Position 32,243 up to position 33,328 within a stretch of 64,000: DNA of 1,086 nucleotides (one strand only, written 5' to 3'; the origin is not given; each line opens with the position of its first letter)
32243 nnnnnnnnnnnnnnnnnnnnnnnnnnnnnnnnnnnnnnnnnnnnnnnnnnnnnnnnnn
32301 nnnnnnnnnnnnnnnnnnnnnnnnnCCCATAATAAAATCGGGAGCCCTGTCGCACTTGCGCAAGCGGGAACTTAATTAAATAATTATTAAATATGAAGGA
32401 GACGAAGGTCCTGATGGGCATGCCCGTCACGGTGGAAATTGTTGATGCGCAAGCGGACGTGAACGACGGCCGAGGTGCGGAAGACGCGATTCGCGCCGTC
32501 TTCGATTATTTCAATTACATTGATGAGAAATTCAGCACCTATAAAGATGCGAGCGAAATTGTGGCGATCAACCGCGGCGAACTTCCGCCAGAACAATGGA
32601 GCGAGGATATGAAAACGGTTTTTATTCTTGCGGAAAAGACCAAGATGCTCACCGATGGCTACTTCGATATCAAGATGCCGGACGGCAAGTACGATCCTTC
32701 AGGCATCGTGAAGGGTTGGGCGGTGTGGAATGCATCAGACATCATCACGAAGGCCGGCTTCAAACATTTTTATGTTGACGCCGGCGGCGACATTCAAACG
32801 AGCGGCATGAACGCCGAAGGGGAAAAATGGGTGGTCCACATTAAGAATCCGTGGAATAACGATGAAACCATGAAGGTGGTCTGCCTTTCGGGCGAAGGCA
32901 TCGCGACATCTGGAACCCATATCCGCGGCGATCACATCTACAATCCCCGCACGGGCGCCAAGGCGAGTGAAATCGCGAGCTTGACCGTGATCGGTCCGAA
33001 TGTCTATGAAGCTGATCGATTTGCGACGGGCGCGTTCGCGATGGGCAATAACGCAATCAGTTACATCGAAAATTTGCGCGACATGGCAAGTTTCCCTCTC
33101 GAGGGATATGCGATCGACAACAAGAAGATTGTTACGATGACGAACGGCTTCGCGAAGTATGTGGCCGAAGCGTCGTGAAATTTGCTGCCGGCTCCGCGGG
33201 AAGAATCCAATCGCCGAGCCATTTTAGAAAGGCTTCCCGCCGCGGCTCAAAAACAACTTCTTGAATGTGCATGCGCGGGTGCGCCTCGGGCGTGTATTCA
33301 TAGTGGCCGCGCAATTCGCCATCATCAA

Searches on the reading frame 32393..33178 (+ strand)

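Call 32: search_protein_families(library=pfam, proteins=[window:32393-33178:+], max_evalue=0.0001)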
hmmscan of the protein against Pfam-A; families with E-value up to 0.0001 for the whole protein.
window:32393-33178:+ (261 aa): 1 family
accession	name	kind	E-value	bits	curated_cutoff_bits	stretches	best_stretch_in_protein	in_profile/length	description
PF02424.20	ApbE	-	5.5e-37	128.2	25.6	2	100-230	126-260/266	ApbE family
